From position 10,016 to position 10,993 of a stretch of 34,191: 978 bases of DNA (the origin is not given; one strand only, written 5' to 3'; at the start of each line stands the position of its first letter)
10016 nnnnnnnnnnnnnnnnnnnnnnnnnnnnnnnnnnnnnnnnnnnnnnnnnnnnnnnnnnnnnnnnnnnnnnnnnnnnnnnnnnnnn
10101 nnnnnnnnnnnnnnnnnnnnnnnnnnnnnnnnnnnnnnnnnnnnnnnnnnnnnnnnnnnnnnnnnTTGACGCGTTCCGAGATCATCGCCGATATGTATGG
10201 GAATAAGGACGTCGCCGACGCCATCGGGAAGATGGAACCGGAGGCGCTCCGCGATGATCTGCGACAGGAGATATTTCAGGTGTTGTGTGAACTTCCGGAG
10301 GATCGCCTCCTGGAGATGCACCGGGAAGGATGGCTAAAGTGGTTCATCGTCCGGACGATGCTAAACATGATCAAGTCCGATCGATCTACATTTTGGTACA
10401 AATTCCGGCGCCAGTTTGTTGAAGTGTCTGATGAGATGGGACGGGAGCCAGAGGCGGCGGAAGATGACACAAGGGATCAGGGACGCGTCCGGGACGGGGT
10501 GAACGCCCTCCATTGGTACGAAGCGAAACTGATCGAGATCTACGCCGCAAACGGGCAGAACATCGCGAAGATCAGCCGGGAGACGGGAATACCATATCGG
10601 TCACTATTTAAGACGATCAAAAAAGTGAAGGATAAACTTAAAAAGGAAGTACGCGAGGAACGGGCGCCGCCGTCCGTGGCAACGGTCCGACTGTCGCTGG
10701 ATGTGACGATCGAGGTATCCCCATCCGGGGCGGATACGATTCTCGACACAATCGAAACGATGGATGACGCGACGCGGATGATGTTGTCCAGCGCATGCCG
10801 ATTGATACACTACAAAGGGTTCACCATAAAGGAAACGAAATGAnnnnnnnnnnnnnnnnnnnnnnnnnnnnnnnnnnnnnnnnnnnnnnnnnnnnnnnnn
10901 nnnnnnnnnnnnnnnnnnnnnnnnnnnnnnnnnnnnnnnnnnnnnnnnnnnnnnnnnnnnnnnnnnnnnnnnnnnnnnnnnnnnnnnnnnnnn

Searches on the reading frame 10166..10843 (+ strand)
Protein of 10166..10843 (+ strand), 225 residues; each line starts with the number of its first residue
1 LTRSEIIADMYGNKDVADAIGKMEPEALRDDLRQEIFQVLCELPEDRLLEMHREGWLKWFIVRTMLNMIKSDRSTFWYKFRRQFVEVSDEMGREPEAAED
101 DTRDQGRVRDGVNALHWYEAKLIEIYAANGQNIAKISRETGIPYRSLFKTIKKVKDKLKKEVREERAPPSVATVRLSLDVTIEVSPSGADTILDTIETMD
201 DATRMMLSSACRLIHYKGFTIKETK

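Call 11: search_protein_families(library=pfam, proteins=[window:10166-10843:+], max_evalue=0.01)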
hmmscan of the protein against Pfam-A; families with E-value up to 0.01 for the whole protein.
window:10166-10843:+ (225 aa): 0 families

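Call 15: search_protein_families(library=phrogs, proteins=[window:10166-10843:+], max_evalue=0.01)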
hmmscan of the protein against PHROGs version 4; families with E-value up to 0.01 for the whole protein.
window:10166-10843:+ (225 aa): 2 families
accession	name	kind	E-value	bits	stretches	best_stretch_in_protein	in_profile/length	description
phrog_1740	-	transcription regulation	0.0026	17.3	1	81-166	127-220/567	RNA polymerase sigma factor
phrog_26445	-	unknown function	0.0056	18.2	1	120-164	7-51/101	-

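Call 16: search_protein_families(library=pfam, proteins=[window:10166-10843:+], max_evalue=10)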
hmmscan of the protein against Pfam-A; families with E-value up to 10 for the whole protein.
window:10166-10843:+ (225 aa): 3 families
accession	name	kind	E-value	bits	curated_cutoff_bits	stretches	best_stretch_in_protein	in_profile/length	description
PF13384.12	HTH_23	-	0.041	14.2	24.6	1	126-153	14-40/50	Homeodomain-like domain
PF09037.16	Sulphotransf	-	0.086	12.8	22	1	47-111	169-232/244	Stf0 sulphotransferase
PF06152.16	Phage_min_cap2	-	0.15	11.4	26.3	1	112-164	39-91/366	Phage minor capsid protein 2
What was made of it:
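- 10166..10843 (+): Gene for a divergent two-domain ECF-like sigma factor, the candidate reader of the late promoters. An alternative start at 10193 gives the 216-aa form P0001. No Pfam hit on the window protein (calls 11, 16).
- The window protein has no significant Pfam hit (calls 11, 16).
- Tried and rejected: Pfam on the window sigma-like protein: nothing significant (calls 11, 16).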

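Call 25: find_homologous_proteins(query=window:10166-10843:+, max_evalue=0.001)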
Query window:10166-10843:+ (225 aa): 249 proteins with E <= 0.001 among 694 candidates; the best 120 are listed.
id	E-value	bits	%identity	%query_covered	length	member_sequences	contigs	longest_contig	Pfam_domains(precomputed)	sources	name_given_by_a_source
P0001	2.7e-139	480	100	96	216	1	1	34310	-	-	-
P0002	1.5e-134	464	93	100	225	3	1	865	-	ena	-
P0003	1.7e-129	448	90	100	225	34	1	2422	-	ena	-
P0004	2.7e-124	431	86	100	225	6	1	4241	-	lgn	-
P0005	4.6e-121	420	84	100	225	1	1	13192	-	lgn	-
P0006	1.5e-120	418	87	96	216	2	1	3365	-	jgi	-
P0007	1.3e-118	412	84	96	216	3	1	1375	-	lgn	-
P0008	1.9e-118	411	82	100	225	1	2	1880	-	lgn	-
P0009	1.0e-113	396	82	96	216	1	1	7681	-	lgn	-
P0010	1.0e-104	367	75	100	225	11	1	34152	-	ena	-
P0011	3.1e-104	365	76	99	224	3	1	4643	-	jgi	jgi:DNA-directed RNA polymerase specialized sigma24 family protein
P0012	3.0e-76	274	61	95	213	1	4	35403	-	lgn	-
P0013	1.2e-66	242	56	98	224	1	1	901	-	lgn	-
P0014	3.8e-65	237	52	98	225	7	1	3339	-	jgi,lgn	-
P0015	1.3e-64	236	54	98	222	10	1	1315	-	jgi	jgi:DNA-directed RNA polymerase specialized sigma24 family protein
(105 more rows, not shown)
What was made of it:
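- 10166..10843 (+): There are 249 close homologues, many on ~34-kb contigs, and some are named sigma24 by JGI (call 25).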

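Call 27: search_solved_structures(query=A1, max_evalue=10, show_alignments=2)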
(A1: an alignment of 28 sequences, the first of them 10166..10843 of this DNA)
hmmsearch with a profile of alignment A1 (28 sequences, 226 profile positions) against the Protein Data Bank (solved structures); distinct sequences matched with E-value up to 10: 6.
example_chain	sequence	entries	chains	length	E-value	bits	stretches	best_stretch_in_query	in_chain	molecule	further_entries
5msk_A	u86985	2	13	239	0.43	13.1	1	100-148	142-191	Proteasome activator complex subunit 2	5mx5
7nao_d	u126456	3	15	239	0.5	12.9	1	100-148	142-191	Proteasome activator complex subunit 2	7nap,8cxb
7dr6_A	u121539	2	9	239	0.54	12.8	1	100-148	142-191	Proteasome activator complex subunit 2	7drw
9j89_D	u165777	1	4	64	1.3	11.6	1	119-163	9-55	Z-DNA-binding protein 1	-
9uzo_I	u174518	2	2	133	1.7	11.1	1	131-197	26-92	Protein OPG104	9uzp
2lnb_A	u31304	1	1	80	1.8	11.1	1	118-163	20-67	Z-DNA-binding protein 1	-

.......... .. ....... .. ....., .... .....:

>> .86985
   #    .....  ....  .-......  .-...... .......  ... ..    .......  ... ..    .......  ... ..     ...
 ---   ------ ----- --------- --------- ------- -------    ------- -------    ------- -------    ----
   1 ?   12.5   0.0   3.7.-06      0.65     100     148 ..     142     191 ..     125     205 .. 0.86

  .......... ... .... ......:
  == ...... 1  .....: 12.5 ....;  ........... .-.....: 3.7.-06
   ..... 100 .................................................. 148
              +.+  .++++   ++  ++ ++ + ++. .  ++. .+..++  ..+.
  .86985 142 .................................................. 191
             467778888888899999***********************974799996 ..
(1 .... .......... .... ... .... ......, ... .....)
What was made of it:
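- Tried and rejected: PDB sequence-profile search with the close-homologue alignment: only noise (call 27).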

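Call 35: predict_structure(alignment_id=A1)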
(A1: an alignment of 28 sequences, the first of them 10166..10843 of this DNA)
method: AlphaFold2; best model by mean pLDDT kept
length: 225 residues; sequences in the alignment: 28
mean_pLDDT: 73.1   pTM: 0.36
mean pLDDT of the five models: 73.1, 72.3, 72.2, 71.1, 69.2
residues with pLDDT >= 90: 5; 70-90: 160; 50-70: 25; < 50: 35
segments of 3 or more residues with pLDDT < 50: 72-78, 80-101, 165-170
pLDDT, mean of each block of 10 residues (from residue 1): 88 86 79 83 88 87 75 48 39 40 59 78 79 76 77 78 52 72 73 84 86 79 76
secondary structure, 60 per line:
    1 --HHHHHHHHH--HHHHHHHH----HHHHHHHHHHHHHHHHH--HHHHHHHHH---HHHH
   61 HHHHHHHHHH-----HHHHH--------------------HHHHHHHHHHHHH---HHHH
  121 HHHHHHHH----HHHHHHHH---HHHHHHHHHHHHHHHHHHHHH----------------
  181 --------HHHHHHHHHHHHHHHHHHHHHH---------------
elements in order: H3-11 H14-21 H26-42 H45-53 H57-70 H76-80 H101-113 H117-128 H133-140 H144-164 H189-210
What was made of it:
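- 10166..10843 (+): AlphaFold2 mean pLDDT is 73, with two helical domains joined by a disordered linker at residues 72-101 (call 35).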

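Call 38: fold_search(model_id=the predicted structure, library=pdb)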
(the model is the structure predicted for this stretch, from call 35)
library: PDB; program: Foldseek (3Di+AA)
matches with E <= 10: 144; with E <= 0.001: 0
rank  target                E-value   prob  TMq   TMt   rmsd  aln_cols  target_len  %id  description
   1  6dv9_F                1.9e-03  1.00  0.27  0.35  23.0       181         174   14  Crystal structure of Mycobacterium tuberculosis transcription initiation complex(ECF sigma factor L) containing 5nt RN (released 2019-02-20)
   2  9a4r_A                9.7e-03  0.95  0.24  0.25  19.3       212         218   17  Integrative model of RPSH-RPOB by crosslinking MS and deep learning (released 2024-09-18)
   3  9m9e_F                1.8e-02  0.96  0.24  0.30  18.4       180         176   13  Structural Basis of Pausing During Transcription Initiation in Mycobacterium tuberculosis (released 2026-01-14)
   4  6jbq_F                3.1e-02  0.94  0.27  0.32  23.9       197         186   13  CryoEM structure of Escherichia coli sigmaE transcription initiation complex containing 5nt of RNA (released 2019-05-29)
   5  1or7_A                3.4e-02  0.96  0.28  0.34  15.9       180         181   13  Crystal Structure of Escherichia coli sigmaE with the Cytoplasmic Domain of its Anti-sigma RseA (released 2003-04-15)
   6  9a50_A                4.0e-02  0.92  0.27  0.24  25.7       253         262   11  Integrative model of RPSB-RPOC by crosslinking MS and deep learning (released 2024-09-18)
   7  6in7_B                4.2e-02  0.95  0.25  0.32  12.7       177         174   11  Crystal structure of AlgU in complex with MucA(cyto) (released 2019-07-24)
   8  9m98_F                4.2e-02  0.89  0.24  0.32  23.4       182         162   13  Structural Basis of Pausing During Transcription Initiation in Mycobacterium tuberculosis (released 2026-01-14)
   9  5uxx_A                4.7e-02  0.93  0.26  0.35  16.0       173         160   14  Co-crystal structure of the sigma factor RpoE in complex with the anti-sigma factor NepR from Bartonella quintana (released 2018-02-28)
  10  4cxf_A                4.7e-02  0.92  0.25  0.36  15.0       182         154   17  Structure of CnrH in complex with the cytosolic domain of CnrY (released 2014-04-30)
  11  6koo_F                5.0e-02  0.82  0.24  0.29  22.9       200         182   12  Mycobacterium tuberculosis initial transcription complex comprising sigma H and 5'-OH RNA of 7 nt (released 2020-03-11)
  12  6jcx_F                5.0e-02  0.80  0.23  0.28  22.8       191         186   12  Mycobacterium tuberculosis transcription initiation complex with ECF sigma factor sigma H and 6nt RNA (released 2019-05-29)
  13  6kon_F                5.3e-02  0.84  0.25  0.30  22.8       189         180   10  Mycobacterium tuberculosis initial transcription complex comprising sigma H and 5'-OH RNA of 5 nt (released 2020-03-11)
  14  9n9q_C                5.6e-02  0.91  0.25  0.22  22.6       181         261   14  Cryo-EM structure of the RNA-guided transcription complex (released 2025-12-24)
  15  5wuq_A                5.9e-02  0.89  0.24  0.34  15.6       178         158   13  Crystal structure of SigW in complex with its anti-sigma RsiW, a zinc binding form (released 2017-03-29)
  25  3hug_K                1.9e-01  1.00  0.27  0.75   2.1        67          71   16  Crystal structure of Mycobacterium tuberculosis anti-sigma factor RslA in complex with -35 promoter binding domain of  (released 2010-03-02)
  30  3hug_A                3.0e-01  0.99  0.24  0.61   4.8        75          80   17  Crystal structure of Mycobacterium tuberculosis anti-sigma factor RslA in complex with -35 promoter binding domain of  (released 2010-03-02)
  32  3hug_C                3.4e-01  1.00  0.26  0.67   1.9        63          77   17  Crystal structure of Mycobacterium tuberculosis anti-sigma factor RslA in complex with -35 promoter binding domain of  (released 2010-03-02)
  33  3hug_E                3.6e-01  1.00  0.26  0.72   1.9        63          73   17  Crystal structure of Mycobacterium tuberculosis anti-sigma factor RslA in complex with -35 promoter binding domain of  (released 2010-03-02)
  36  3hug_G                3.8e-01  1.00  0.26  0.70   1.9        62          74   18  Crystal structure of Mycobacterium tuberculosis anti-sigma factor RslA in complex with -35 promoter binding domain of  (released 2010-03-02)
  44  2h27_A                5.0e-01  1.00  0.25  0.73   1.6        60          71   13  Crystal Structure of Escherichia coli SigmaE Region 4 Bound to its-35 Element DNA (released 2006-08-22)
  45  2h27_D                5.0e-01  1.00  0.25  0.74   1.6        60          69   13  Crystal Structure of Escherichia coli SigmaE Region 4 Bound to its-35 Element DNA (released 2006-08-22)
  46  5fgm                  5.3e-01  0.99  0.25  0.76   2.1        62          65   11  Streptomyces coelicolor SigR region 4 (released 2016-03-02)
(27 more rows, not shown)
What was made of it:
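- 10166..10843 (+): The top Foldseek PDB hits are ECF sigmas: SigL 6dv9_F at E=1.9e-3, then SigE, SigH and AlgU; region 4 alone reaches TMt ~0.75 at rmsd 1.6-2.1 (call 38).
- On Sigma-70 family, group 4 (ECF-type) sigma factor: protein 10166-10843: Foldseek against isolated region 4 structures (2h27, 3hug, 5fgm) gives TMt 0.7-0.76 at rmsd 1.6-2.1 (call 38). Full-length Foldseek alignments of ~180 columns to SigL, SigE, SigH and AlgU have probability 0.8-1.0 but E-values of 2e-3 to 0.1 (call 38).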

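Call 39: search_dna_similar(query=window:10166-10843:+, collection=phages, mode=protein, max_evalue=0.001, max_rows=25)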
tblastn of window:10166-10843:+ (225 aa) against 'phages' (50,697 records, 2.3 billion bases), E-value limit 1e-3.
No match.
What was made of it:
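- Closest known: phiEco32-type coliphages: phage ECF-like sigma. Different: There is no detectable sequence similarity (calls 27, 39).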

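Call 41: find_related_loci(query=A1, collection=genome_contigs, flank=10000)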
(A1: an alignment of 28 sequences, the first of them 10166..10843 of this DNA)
Query A1 (225 aa) in genome_contigs; peptide patterns used: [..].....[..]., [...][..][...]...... (x = any residue, [..] = any of these).
129 stretches matched a pattern; 1 encode a relative of the query (tblastn E <= 1e-3); 1 distinct loci.
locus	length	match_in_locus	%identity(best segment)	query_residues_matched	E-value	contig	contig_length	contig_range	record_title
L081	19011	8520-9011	42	1-164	1e-38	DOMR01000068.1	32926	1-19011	MAG TPA_asm: Chitinophagaceae bacterium isolate UBA8137 contig_4706, whole genome shotgun sequence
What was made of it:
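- Tried and rejected: The GTDB scan gave one hit, a 32.9-kb contig binned with a Chitinophagaceae MAG (call 41).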

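Call 42: find_related_loci(query=A1, collection=viral_contigs, flank=10000)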
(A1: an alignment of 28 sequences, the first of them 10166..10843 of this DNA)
Query A1 (225 aa) in viral_contigs; peptide patterns used: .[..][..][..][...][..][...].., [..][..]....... (x = any residue, [..] = any of these).
599 stretches matched a pattern (row limit reached: there are more); 564 encode a relative of the query (tblastn E <= 1e-3); the best 80 are kept; 80 distinct loci.
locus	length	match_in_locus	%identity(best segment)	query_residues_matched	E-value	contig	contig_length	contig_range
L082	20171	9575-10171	53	1-202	1e-64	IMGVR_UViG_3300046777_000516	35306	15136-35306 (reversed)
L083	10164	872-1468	51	1-202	3e-64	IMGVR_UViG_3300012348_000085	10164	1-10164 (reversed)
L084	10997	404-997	52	2-202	2e-62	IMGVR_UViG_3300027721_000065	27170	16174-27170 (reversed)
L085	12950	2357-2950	52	2-202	2e-62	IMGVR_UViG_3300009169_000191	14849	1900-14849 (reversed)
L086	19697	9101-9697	50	1-202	3e-61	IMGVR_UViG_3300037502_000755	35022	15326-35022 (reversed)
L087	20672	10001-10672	48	1-225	3e-63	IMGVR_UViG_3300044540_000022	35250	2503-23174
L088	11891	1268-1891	49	1-204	1e-54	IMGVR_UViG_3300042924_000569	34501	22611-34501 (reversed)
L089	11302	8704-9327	49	1-204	1e-54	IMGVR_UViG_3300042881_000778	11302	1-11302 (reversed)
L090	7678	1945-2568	48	1-204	1e-53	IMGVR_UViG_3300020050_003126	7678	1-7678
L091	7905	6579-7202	47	1-204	5e-52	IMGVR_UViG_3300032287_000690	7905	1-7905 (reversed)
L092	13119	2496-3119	47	1-204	1e-51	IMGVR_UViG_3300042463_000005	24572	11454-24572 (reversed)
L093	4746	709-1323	44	1-199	8e-52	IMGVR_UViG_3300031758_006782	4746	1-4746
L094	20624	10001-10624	47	1-204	1e-51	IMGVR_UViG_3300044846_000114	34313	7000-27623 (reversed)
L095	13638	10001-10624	47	1-204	1e-51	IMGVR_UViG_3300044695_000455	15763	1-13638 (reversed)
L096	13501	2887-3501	44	1-199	8e-52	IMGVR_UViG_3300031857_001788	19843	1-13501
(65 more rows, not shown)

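Call 57: search_protein_families(library=pfam, alignment_id=A1, max_evalue=1)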
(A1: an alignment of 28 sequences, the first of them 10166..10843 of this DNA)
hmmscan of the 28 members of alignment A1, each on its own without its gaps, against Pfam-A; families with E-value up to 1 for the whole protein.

A. member 1, window:10166-10843:+ (225 aa): 3 families
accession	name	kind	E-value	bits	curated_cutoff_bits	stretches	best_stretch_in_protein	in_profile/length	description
PF13384.12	HTH_23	-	0.041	14.2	24.6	1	126-153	14-40/50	Homeodomain-like domain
PF09037.16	Sulphotransf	-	0.086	12.8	22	1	47-111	169-232/244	Stf0 sulphotransferase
PF06152.16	Phage_min_cap2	-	0.15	11.4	26.3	1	112-164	39-91/366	Phage minor capsid protein 2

B. families by the number of members that match (of 28 scanned): 46 families (the first 25 are shown)
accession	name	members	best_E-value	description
PF13384.12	HTH_23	8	0.0094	Homeodomain-like domain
PF19314.4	DUF5917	8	0.013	Family of unknown function (DUF5917)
PF20993.2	CENPH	7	0.0013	CENPH protein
PF02472.21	ExbD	7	0.0025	Biopolymer transport protein ExbD/TolR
PF11254.13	DUF3053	7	0.0093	Protein of unknown function (DUF3053)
PF21246.3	Usp38-like_N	5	0.027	Ubiquitin carboxyl-terminal hydrolase 38-like, N-terminal domain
PF01527.26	HTH_Tnp_1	4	0.0041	Transposase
PF07638.17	Sigma70_ECF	4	0.0084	ECF sigma factor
PF07303.18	Occludin_ELL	4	0.089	Occludin homology domain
PF05823.17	Gp-FAR-1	3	0.017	Nematode fatty acid retinoid binding protein (Gp-FAR-1)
PF08281.18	Sigma70_r4_2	2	0.029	Sigma-70, region 4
PF12755.13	Vac14_Fab1_bd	2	0.05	Vacuolar 14 Fab1-binding region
PF13551.12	HTH_29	2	0.11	Winged helix-turn helix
PF06152.16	Phage_min_cap2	2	0.12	Phage minor capsid protein 2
PF07730.19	HisKA_3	2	0.13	Histidine kinase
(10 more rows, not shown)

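Call 66: search_protein_representatives(alignment_id=A1)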
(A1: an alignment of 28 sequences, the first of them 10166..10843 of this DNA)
Query: 28 sequences, 226 profile positions. Proteins with E-value up to 0.001 (for the whole library): 2193; up to 1e-10: 737; up to 1e-30: 72. The best 150 are listed.
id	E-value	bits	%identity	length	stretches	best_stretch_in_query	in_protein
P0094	9.7e-101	352.2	-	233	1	1-225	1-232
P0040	1.4e-87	309.1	-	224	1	1-224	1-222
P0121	2.3e-74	265.9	-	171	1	2-166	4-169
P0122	2.8e-65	236.2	-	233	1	2-225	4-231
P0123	1.9e-63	230.3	-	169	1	10-166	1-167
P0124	3.3e-57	209.8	-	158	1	13-168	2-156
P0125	4.0e-52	193.2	-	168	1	2-162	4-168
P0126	1.5e-49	184.8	-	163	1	1-164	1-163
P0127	4.0e-49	183.4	-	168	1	2-164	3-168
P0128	3.8e-48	180.2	-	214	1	1-207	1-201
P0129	8.7e-46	172.5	-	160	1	2-164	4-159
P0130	1.1e-45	172.1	-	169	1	1-163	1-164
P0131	5.2e-45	169.9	-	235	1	2-212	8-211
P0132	2.1e-44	167.9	-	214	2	2-92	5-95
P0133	7.0e-43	162.9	-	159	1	1-165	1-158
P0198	4.7e-30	121.0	-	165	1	3-162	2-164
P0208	4.9e-29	117.7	-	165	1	3-162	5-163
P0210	5.2e-29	117.6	-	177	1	2-159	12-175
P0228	2.5e-27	112.1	-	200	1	5-161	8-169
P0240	1.5e-26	109.6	-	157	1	5-161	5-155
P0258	2.4e-25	105.6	-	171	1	1-165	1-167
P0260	3.7e-25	105.0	-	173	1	2-159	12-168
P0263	7.5e-25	104.0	-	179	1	2-162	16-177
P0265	2.9e-24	102.1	-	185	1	2-166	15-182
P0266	3.0e-24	102.0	-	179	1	2-161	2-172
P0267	3.0e-24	102.0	-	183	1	2-165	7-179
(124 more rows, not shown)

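Call 68: search_solved_structures(query=A2, max_evalue=10, show_alignments=2)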
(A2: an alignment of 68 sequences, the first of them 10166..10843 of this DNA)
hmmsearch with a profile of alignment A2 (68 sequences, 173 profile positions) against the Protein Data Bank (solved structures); distinct sequences matched with E-value up to 10: 25.
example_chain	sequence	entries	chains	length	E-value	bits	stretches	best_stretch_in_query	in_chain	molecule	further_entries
3szp_A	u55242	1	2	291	0.0017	20.9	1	126-166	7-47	Transcriptional regulator, LysR family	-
3t1b_A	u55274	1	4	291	0.0017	20.9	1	126-166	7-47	Transcriptional regulator, LysR family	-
1g2h_A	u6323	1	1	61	0.0098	18.5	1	119-157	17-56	TRANSCRIPTIONAL REGULATORY PROTEIN TYRR HOMOLOG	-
1fse_A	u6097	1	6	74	0.015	17.9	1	124-165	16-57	GERE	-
6jqs_A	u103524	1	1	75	0.018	17.6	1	124-162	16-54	DNA-binding response regulator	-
4ldz_A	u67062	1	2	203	0.019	17.5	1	103-167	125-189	Transcriptional regulatory protein DesR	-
5wuq_A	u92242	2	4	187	0.023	17.3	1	11-167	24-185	ECF RNA polymerase sigma factor SigW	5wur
6urs_A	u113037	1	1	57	0.029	17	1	124-160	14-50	Sleeping Beauty transposase PAI subdomain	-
6jhe_A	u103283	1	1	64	0.11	15.1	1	116-168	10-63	ECF RNA polymerase sigma factor SigW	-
1je8_A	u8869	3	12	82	0.16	14.5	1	107-167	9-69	Nitrate/Nitrite Response Regulator Protein NARL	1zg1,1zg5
2m8e_A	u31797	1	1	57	0.2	14.2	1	125-160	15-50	SLEEPING BEAUTY TRANSPOSASE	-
4v8p_AQ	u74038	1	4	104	0.25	13.9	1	101-151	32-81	60S RIBOSOMAL PROTEIN L36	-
7fby_A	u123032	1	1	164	0.47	13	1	123-160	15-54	Transcriptional regulatory protein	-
5uxx_A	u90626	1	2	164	0.49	13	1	76-167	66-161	RNA polymerase sigma factor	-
9w4v_A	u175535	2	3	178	0.53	12.8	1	123-160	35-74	Uncharacterized HTH-type transcriptional regulator PH0140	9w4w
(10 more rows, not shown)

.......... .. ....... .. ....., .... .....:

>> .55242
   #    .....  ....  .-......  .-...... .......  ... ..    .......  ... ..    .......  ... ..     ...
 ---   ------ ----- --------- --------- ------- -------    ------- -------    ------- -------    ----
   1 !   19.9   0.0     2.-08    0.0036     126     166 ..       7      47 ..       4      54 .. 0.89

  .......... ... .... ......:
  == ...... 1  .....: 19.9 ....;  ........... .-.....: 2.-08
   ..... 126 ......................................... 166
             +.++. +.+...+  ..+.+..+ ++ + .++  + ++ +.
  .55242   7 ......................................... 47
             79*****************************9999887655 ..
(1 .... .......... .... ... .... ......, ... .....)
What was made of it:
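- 10166..10843 (+): The profile matches SigW over its full length at E=0.023 (call 68).
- On Sigma-70 family, group 4 (ECF-type) sigma factor: protein 10166-10843: The profile matches SigW over residues 11-167 at E=0.023 (call 68).
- The profile matches SigW over its full length (call 68). The region-4-like helix-turn-helix alone also resembles LysR/GerE-type DNA binders (call 68).
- Tried and rejected: A more diverse alignment was needed (call 68).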

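Call 69: search_protein_families(library=pfam, alignment_id=A2, max_evalue=0.1)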
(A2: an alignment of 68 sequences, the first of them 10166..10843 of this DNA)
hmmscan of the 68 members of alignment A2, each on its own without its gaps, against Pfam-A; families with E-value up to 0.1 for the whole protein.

A. member 1, window:10166-10843:+ (225 aa): 2 families
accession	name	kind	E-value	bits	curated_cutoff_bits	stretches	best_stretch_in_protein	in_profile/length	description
PF13384.12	HTH_23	-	0.041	14.2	24.6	0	126-153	14-40/50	Homeodomain-like domain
PF09037.16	Sulphotransf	-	0.086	12.8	22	0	47-111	169-232/244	Stf0 sulphotransferase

B. families by the number of members that match (of 68 scanned): 69 families (the first 25 are shown)
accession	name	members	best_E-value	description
PF08281.18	Sigma70_r4_2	11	4.5e-06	Sigma-70, region 4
PF08020.16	DUF1706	7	0.00055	Protein of unknown function (DUF1706)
PF13384.12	HTH_23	6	0.00042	Homeodomain-like domain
PF09862.15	DUF2089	2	0.005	Domain of unknown function (DUF2089)-HTH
PF05043.19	Mga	2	0.028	Mga helix-turn-helix domain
PF18024.7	HTH_50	2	0.033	Helix-turn-helix domain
PF00126.33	HTH_1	2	0.057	Bacterial regulatory helix-turn-helix protein, lysR family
PF25787.1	HTH_SB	2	0.068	Sleeping Beauty transposase HTH domain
PF01257.25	2Fe-2S_thioredx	1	0.00031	Thioredoxin-like [2Fe-2S] ferredoxin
PF10742.14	DUF2555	1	0.0018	Protein of unknown function (DUF2555)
PF13518.12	HTH_28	1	0.0026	Helix-turn-helix domain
PF00196.25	GerE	1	0.0039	Bacterial regulatory proteins, luxR family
PF14679.12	FANCI_HD1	1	0.0049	FANCI helical domain 1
PF02472.21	ExbD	1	0.0062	Biopolymer transport protein ExbD/TolR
PF04545.22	Sigma70_r4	1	0.0087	Sigma-70, region 4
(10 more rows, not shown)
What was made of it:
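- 10166..10843 (+): Sigma70_r4_2 hits 11 of 68 diverse homologues, best E=4.5e-6 (call 69).
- On Sigma-70 family, group 4 (ECF-type) sigma factor: protein 10166-10843: Pfam Sigma70_r4_2 hits 11 of 68 diverse homologues, best E=4.5e-6 (call 69).
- Homologues hit Sigma70_r4_2 (call 69).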

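Call 76: find_related_loci(query=P0208, collection=viral_contigs, flank=10000)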
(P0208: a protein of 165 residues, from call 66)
Query P0208 (165 aa) in viral_contigs; peptide patterns used: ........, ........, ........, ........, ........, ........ (x = any residue, [..] = any of these).
47 stretches matched a pattern, but none encodes a relative of the query by tblastn (E <= 1e-3).

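Call 77: find_encoding_contigs(protein=P0266, flank=10000, max_places=3)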
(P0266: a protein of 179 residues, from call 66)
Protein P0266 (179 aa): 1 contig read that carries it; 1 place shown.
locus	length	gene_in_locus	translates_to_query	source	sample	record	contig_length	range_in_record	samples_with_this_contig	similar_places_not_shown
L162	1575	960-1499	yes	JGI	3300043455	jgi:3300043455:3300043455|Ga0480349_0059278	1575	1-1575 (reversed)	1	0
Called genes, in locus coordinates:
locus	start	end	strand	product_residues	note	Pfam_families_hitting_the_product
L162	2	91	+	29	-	?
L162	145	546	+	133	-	-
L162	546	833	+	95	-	-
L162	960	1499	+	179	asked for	-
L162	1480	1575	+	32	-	?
